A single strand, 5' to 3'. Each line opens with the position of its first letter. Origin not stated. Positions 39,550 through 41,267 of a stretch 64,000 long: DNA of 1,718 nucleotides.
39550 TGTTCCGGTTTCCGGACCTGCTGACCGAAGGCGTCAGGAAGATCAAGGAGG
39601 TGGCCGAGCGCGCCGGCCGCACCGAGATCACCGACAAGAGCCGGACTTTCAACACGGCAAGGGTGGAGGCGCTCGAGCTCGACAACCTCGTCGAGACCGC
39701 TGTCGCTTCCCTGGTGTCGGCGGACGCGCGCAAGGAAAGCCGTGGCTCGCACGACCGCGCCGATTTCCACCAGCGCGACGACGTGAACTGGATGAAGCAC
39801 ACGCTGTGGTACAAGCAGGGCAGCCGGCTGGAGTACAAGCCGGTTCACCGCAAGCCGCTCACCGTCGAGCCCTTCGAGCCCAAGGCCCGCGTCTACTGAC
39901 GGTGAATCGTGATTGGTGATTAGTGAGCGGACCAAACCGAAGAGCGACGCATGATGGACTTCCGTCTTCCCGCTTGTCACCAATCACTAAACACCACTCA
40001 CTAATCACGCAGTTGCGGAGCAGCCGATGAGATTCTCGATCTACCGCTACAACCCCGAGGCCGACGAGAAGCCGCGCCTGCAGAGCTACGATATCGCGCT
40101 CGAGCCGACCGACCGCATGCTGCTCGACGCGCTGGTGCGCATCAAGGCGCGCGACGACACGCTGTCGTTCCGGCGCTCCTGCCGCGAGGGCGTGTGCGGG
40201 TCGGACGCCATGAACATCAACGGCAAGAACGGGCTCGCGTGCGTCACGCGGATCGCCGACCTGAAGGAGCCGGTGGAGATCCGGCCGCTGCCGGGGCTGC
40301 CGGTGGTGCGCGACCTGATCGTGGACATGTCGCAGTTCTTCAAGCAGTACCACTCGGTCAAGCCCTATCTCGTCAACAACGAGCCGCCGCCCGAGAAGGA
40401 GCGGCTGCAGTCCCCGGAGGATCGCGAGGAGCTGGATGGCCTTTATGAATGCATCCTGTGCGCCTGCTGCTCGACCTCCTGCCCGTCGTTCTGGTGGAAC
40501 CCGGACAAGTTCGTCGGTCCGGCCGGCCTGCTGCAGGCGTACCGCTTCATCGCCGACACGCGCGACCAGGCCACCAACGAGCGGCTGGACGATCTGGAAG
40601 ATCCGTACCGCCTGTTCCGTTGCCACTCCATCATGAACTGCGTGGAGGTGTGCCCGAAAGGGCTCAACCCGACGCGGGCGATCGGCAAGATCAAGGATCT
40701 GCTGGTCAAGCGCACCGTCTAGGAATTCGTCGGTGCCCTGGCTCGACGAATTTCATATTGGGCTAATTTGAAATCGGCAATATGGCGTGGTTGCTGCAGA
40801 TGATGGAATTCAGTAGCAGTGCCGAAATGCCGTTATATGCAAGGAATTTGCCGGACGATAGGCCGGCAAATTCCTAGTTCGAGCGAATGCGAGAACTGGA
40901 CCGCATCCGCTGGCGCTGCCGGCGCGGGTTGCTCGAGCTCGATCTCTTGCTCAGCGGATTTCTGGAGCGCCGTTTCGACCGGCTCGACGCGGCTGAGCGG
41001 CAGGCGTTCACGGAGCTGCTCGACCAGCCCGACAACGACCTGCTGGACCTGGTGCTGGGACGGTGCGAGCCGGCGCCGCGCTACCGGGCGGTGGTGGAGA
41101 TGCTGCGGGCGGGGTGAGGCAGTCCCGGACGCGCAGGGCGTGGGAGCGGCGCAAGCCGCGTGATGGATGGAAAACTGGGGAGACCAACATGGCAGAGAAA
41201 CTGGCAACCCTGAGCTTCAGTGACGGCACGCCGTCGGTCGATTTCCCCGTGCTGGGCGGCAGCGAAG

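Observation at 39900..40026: sdhA and sdhB separated by a 127-nt spacer filled by an empty heptamer inverted pair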

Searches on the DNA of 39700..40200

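Call 7: search_rna_families(source=window, start=39700, end=40200, threshold=evalue, max_evalue=10)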
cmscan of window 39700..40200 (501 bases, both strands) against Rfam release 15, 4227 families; matches with E-value up to 10: 1.
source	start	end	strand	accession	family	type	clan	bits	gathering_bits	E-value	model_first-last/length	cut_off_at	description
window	39701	39739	-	RF01522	TB10Cs1H1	Gene; snRNA; snoRNA; HACA-box;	-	13.4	45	9.6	1-71/71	no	Trypanosomatid snoRNA TB10Cs1H1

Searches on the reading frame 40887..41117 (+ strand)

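Call 69: search_protein_families(library=pfam, proteins=[window:40887-41117:+])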
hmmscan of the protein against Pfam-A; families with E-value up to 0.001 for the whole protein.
window:40887-41117:+ (76 aa): 1 family
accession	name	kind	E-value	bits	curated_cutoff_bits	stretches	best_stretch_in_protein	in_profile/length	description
PF03937.21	Sdh5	-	4.5e-23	81.4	27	1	6-75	2-74/76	Flavinator of succinate dehydrogenase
